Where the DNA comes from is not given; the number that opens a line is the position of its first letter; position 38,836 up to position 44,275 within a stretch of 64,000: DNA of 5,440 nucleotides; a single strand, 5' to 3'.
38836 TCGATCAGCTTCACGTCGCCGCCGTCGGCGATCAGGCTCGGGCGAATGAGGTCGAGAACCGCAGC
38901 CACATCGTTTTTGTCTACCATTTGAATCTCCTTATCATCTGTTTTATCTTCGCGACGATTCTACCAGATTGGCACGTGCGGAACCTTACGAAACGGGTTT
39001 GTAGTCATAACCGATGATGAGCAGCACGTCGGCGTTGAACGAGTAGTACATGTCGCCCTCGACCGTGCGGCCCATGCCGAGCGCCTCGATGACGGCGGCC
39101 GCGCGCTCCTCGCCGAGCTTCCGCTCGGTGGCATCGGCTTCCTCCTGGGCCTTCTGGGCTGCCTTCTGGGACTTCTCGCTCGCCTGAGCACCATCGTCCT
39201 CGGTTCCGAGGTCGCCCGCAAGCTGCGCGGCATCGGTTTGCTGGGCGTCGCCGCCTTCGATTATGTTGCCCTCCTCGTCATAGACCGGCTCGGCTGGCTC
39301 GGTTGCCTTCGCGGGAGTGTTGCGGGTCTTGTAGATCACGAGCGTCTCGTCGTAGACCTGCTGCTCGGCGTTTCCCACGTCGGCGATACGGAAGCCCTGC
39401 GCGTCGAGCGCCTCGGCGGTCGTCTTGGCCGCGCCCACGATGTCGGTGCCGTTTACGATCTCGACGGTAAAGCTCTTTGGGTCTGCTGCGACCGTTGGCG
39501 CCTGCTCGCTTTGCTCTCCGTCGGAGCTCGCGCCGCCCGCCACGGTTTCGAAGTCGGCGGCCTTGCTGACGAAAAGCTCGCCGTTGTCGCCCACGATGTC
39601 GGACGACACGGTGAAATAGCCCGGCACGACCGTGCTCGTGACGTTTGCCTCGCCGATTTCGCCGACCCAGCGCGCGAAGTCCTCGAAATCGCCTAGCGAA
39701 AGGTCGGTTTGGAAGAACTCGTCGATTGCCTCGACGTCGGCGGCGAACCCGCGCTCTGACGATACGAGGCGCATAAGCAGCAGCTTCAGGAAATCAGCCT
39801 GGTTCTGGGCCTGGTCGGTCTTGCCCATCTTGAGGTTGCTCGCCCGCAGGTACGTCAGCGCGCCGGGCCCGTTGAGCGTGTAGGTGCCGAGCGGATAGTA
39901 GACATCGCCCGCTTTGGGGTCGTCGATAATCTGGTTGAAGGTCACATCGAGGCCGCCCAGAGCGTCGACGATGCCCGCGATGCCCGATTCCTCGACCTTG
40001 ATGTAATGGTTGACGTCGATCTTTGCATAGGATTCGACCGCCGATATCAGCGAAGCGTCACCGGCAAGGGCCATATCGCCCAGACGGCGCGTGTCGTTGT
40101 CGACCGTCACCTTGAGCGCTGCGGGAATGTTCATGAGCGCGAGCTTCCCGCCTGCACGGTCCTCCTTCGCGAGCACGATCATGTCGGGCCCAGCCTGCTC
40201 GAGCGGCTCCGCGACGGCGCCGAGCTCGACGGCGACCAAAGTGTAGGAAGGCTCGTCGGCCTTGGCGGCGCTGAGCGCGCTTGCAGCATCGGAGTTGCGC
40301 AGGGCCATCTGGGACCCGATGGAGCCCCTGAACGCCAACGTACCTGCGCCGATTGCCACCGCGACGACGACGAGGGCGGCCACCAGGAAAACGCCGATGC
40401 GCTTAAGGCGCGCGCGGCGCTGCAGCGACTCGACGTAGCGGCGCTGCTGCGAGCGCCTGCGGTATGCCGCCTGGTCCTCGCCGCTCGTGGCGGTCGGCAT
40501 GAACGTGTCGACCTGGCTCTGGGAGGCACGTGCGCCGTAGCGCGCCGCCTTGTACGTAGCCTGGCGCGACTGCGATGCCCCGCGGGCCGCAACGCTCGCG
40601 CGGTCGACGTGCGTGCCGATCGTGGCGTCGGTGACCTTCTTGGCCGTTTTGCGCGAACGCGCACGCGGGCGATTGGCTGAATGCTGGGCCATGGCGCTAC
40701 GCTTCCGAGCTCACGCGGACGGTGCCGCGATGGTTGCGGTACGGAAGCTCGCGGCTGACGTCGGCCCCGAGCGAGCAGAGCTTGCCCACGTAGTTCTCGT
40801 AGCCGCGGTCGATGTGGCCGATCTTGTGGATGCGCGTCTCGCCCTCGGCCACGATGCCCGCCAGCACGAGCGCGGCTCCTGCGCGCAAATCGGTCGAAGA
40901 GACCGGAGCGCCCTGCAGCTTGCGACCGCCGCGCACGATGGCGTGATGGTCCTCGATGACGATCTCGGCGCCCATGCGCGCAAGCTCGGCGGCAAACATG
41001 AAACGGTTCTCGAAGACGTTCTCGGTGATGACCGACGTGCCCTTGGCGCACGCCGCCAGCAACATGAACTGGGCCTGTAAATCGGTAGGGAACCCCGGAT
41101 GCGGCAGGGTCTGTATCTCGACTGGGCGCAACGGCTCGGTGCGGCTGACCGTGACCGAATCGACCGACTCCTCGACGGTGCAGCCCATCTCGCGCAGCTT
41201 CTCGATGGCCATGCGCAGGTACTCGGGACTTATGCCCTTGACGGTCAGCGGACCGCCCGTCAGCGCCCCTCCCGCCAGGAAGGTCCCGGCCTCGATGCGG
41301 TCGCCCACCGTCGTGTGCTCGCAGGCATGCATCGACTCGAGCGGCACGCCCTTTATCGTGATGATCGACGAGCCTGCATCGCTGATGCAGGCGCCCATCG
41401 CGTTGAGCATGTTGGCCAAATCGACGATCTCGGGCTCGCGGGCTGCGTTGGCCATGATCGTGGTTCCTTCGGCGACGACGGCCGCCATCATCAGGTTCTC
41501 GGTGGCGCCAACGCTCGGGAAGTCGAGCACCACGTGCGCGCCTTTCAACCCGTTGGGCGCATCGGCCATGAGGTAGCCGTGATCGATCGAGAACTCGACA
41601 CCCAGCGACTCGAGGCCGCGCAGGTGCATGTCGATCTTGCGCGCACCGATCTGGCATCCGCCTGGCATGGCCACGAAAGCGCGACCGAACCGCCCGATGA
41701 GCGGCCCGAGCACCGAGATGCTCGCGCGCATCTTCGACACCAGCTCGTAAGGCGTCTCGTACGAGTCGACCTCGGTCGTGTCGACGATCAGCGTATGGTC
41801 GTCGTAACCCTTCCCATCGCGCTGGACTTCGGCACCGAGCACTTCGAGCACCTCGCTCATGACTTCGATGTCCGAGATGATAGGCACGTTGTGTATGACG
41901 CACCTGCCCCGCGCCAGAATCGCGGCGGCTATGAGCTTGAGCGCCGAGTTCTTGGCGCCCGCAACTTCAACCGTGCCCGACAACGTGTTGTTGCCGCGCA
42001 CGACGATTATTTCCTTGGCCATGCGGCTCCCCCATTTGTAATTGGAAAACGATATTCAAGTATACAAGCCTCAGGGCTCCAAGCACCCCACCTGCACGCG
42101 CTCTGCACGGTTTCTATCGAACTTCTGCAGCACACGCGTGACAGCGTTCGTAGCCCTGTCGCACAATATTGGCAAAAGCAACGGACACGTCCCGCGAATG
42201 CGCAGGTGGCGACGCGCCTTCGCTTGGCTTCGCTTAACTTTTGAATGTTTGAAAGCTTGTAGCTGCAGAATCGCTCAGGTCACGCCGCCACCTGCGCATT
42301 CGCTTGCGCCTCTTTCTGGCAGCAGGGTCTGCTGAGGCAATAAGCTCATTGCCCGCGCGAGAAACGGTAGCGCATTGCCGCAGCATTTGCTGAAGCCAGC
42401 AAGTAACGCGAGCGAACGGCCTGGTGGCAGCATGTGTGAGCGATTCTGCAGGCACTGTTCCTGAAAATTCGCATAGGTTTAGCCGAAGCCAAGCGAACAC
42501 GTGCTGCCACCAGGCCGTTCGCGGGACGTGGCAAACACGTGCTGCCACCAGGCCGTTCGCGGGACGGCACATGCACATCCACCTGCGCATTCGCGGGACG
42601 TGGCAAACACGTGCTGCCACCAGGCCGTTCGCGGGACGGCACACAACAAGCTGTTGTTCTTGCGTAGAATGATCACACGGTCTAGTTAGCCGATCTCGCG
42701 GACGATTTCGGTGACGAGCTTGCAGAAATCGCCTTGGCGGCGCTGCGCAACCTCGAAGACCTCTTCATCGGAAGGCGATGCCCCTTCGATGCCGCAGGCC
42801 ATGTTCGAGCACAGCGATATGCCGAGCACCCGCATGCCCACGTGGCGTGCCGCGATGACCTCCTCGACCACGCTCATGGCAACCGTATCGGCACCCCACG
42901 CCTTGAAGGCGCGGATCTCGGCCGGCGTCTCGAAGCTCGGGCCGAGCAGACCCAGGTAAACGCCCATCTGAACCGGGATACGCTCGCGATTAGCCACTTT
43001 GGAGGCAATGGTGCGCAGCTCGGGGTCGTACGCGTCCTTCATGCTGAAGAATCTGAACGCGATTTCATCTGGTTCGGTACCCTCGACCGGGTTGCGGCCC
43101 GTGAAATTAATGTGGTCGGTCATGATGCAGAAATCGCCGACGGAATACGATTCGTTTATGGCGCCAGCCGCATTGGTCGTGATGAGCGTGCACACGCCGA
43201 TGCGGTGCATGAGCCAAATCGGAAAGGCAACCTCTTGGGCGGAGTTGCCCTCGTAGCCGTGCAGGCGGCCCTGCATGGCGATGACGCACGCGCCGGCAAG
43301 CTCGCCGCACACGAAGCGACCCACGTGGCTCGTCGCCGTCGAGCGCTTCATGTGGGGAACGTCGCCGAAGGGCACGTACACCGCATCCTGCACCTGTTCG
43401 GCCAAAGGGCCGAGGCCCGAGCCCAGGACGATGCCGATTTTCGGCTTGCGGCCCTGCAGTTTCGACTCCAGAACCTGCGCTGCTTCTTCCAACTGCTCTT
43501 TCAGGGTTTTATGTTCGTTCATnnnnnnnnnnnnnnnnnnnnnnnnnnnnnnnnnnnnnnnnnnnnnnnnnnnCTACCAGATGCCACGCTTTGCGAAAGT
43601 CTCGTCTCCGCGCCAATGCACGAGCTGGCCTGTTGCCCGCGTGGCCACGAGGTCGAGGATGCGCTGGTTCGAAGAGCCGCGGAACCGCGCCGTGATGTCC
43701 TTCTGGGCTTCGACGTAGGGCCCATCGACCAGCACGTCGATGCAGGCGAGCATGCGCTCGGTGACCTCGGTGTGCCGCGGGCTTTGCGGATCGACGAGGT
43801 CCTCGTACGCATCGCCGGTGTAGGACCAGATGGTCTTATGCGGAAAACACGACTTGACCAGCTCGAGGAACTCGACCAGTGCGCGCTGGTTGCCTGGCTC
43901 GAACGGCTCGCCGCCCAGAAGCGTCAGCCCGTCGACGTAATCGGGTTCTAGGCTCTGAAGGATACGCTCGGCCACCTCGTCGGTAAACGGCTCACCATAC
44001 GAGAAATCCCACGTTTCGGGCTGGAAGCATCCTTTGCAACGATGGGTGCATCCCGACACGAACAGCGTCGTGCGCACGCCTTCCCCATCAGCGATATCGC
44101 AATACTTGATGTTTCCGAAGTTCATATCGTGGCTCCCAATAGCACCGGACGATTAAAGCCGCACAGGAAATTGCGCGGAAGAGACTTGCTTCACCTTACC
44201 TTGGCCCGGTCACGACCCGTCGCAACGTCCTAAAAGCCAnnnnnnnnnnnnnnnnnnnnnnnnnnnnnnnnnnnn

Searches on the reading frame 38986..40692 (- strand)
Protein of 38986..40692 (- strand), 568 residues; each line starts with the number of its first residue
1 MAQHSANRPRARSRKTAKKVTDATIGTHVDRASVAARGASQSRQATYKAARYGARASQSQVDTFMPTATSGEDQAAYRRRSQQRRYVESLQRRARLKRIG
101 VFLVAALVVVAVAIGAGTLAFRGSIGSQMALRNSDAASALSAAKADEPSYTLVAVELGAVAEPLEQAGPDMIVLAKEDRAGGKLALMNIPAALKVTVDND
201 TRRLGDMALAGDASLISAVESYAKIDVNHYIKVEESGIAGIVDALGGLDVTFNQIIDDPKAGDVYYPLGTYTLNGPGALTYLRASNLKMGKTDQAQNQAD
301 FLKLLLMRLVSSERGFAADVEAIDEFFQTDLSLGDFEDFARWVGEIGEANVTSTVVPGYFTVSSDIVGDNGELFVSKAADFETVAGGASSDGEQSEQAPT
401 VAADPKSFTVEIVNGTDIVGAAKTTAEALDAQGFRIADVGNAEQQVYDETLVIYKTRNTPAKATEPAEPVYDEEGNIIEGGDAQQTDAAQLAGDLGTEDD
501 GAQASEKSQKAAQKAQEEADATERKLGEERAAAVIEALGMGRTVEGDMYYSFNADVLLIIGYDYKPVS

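Call 54: search_protein_families(library=pfam, proteins=[window:38986-40692:-], max_evalue=0.001)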
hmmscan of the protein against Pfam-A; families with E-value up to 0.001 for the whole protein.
window:38986-40692:- (568 aa): 2 families
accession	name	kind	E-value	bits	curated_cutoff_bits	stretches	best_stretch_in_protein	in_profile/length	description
PF03816.19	LytR_cpsA_psr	-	4e-15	56.7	24.6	1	170-309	3-148/150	LytR_cpsA_psr family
PF13399.11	LytR_C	-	2.5e-08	35.2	22.2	1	408-463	2-55/86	LytR cell envelope-related transcriptional attenuator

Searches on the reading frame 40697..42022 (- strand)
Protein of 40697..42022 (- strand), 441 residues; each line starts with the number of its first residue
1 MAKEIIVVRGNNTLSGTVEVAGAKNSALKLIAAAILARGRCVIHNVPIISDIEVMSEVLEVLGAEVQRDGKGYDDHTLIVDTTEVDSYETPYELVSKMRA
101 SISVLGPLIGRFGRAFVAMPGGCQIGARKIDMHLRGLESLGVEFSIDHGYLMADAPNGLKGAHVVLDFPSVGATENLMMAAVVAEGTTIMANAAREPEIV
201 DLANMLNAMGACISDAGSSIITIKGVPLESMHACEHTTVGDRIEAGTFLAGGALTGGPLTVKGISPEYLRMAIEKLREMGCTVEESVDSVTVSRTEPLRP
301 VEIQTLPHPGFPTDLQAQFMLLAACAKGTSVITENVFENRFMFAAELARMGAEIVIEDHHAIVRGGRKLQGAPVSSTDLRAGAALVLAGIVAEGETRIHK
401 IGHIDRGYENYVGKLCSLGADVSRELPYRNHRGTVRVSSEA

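Call 54: search_protein_families(library=pfam, proteins=[window:40697-42022:-], max_evalue=0.001)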
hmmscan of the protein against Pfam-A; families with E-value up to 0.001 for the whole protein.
window:40697-42022:- (441 aa): 1 family
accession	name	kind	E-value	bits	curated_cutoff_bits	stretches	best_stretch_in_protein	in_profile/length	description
PF00275.25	EPSP_synthase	-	3.9e-111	372.2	22.8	1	9-415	2-417/417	EPSP synthase (3-phosphoshikimate 1-carboxyvinyltransferase)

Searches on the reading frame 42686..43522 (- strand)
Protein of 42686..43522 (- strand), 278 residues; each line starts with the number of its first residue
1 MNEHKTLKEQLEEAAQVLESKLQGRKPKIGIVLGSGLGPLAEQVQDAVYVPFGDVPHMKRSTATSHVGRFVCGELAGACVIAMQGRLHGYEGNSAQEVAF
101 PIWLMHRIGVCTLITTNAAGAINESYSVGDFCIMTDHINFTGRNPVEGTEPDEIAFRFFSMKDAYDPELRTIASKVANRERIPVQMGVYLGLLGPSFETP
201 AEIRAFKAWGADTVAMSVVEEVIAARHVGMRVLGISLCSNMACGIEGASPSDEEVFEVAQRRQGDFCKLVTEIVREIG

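Call 54: search_protein_families(library=pfam, proteins=[window:42686-43522:-], max_evalue=0.001)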
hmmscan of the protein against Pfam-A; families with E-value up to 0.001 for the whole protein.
window:42686-43522:- (278 aa): 1 family
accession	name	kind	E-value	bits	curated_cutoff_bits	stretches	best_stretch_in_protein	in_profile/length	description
PF01048.26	PNP_UDP_1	-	1.1e-51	175.9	25.1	1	28-275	1-233/233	Phosphorylase superfamily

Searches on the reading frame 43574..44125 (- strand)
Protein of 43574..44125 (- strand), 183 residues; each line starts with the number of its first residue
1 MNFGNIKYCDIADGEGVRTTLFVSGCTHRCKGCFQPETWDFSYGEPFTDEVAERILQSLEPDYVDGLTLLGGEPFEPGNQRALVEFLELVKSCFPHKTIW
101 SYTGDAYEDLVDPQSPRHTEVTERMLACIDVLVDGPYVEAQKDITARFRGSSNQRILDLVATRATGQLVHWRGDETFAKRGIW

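Call 54: search_protein_families(library=pfam, proteins=[window:43574-44125:-], max_evalue=0.001)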
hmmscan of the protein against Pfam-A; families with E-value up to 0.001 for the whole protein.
window:43574-44125:- (183 aa): 2 families
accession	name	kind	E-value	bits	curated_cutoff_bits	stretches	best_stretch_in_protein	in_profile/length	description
PF13353.11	Fer4_12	-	2.2e-48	164.5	22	1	13-156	2-136/137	4Fe-4S single cluster domain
PF04055.27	Radical_SAM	-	6.2e-07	30.2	29.5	1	22-85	3-68/166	Radical SAM superfamily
